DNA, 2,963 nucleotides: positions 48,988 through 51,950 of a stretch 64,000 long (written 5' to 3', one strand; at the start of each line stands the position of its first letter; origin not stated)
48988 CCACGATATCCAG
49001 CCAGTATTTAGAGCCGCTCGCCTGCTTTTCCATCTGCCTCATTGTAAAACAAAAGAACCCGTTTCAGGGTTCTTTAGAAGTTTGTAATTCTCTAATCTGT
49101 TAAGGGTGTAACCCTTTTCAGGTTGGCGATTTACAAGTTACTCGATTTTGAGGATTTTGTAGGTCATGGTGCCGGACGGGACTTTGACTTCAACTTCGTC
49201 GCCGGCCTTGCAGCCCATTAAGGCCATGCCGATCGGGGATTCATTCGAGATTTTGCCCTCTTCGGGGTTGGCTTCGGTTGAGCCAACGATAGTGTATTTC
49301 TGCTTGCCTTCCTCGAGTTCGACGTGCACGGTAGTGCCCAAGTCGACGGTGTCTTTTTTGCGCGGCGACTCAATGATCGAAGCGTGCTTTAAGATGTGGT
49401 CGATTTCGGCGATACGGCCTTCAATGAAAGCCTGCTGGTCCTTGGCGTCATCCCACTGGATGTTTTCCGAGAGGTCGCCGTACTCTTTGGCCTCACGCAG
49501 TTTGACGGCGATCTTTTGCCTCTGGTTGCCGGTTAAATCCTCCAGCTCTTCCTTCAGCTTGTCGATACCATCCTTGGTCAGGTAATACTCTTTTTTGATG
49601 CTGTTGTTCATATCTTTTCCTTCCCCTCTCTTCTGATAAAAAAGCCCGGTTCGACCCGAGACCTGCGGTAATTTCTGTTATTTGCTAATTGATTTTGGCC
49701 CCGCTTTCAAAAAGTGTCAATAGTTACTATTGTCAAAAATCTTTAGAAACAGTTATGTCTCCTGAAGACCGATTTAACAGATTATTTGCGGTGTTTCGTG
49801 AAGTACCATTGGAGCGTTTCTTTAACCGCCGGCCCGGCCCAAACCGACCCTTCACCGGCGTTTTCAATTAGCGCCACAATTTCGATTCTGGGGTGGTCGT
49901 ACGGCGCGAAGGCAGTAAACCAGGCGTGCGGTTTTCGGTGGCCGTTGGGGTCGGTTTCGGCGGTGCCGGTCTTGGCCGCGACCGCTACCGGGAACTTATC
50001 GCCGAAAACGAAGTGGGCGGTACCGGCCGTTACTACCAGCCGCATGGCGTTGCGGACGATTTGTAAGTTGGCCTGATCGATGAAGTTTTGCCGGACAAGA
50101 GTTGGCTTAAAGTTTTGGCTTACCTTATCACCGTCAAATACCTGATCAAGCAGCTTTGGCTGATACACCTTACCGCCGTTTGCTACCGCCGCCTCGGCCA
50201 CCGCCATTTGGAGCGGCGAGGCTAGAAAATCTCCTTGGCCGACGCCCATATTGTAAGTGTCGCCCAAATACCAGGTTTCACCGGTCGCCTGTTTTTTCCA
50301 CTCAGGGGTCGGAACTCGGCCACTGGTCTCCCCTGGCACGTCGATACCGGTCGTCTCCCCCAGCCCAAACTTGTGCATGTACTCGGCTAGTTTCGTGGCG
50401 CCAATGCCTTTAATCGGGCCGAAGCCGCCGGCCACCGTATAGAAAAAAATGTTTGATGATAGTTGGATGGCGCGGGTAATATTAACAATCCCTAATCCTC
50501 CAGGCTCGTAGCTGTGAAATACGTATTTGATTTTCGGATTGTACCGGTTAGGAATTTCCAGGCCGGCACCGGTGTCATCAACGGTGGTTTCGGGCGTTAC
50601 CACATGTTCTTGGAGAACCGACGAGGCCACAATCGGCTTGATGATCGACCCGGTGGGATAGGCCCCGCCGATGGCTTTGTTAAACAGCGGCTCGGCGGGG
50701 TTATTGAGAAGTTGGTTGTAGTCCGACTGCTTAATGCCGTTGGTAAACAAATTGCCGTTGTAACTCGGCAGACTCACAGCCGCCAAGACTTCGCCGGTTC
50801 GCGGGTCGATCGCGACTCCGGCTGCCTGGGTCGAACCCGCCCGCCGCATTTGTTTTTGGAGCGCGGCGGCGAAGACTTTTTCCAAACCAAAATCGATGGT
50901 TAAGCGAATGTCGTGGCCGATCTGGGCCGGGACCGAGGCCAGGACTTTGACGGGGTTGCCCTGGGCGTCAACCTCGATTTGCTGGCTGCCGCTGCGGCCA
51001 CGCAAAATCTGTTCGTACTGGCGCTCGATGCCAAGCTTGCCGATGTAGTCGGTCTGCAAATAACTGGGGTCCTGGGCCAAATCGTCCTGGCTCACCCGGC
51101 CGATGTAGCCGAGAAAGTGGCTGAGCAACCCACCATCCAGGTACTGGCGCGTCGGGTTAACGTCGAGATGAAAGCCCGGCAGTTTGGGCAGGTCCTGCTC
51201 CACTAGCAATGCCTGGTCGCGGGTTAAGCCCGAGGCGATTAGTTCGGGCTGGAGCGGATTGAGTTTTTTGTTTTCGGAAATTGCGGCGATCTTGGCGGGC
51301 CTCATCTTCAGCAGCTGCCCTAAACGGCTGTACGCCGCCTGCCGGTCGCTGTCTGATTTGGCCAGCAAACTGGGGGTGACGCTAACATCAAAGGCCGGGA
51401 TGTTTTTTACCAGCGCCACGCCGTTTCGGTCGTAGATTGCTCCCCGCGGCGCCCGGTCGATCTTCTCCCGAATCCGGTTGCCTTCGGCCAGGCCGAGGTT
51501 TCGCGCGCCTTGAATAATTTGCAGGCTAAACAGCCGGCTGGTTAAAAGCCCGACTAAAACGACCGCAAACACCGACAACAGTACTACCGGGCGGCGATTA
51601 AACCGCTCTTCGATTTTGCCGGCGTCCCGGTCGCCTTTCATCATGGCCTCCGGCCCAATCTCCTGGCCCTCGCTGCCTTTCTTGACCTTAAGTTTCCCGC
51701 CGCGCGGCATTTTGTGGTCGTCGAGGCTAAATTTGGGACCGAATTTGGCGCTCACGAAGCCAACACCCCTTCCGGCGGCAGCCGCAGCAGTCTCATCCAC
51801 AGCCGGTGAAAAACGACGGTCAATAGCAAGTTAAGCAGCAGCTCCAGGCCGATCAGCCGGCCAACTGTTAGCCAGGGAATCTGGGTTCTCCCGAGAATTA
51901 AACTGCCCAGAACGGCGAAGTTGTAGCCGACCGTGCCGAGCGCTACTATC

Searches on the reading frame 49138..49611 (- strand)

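Call 82: search_protein_families(library=pfam, proteins=[window:49138-49611:-], max_evalue=0.00001)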
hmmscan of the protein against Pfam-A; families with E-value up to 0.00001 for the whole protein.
window:49138-49611:- (157 aa): 2 families
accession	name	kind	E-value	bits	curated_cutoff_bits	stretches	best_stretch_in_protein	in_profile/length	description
PF01272.25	GreA_GreB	-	7.1e-27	93.6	26.9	1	85-157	2-76/77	Transcription elongation factor, GreA/GreB, C-term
PF03449.20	GreA_GreB_N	-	8.2e-23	80.8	24.5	1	10-79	2-71/71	Transcription elongation factor, N-terminal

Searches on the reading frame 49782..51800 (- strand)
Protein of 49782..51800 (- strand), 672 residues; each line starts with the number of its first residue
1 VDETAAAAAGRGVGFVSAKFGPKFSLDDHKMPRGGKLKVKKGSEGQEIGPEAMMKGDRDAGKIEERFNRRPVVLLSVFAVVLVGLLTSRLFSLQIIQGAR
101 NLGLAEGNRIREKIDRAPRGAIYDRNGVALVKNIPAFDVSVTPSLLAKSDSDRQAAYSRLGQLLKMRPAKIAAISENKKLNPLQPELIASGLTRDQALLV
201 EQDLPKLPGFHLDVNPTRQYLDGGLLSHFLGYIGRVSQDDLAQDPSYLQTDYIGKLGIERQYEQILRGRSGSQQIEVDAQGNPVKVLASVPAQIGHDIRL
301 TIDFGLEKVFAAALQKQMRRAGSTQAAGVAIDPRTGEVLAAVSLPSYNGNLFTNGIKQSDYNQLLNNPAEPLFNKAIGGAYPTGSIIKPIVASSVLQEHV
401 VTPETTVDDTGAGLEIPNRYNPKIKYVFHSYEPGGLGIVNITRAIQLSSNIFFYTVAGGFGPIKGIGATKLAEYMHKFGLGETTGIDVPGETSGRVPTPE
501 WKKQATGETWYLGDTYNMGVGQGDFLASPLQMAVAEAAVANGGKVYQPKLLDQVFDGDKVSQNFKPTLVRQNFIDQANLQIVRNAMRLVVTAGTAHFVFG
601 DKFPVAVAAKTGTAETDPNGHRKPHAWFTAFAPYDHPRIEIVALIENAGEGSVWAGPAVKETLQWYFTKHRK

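Call 82: search_protein_families(library=pfam, proteins=[window:49782-51800:-], max_evalue=0.00001)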
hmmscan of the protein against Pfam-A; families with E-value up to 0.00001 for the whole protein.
window:49782-51800:- (672 aa): 2 families
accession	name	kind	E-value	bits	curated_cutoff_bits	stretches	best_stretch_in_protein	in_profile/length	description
PF00905.27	Transpeptidase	-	2.1e-57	195.1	22.1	1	328-663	3-298/299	Penicillin binding protein transpeptidase domain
PF03717.20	PBP_dimer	-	1.5e-44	153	24.4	1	116-286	3-178/180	Penicillin-binding Protein dimerisation domain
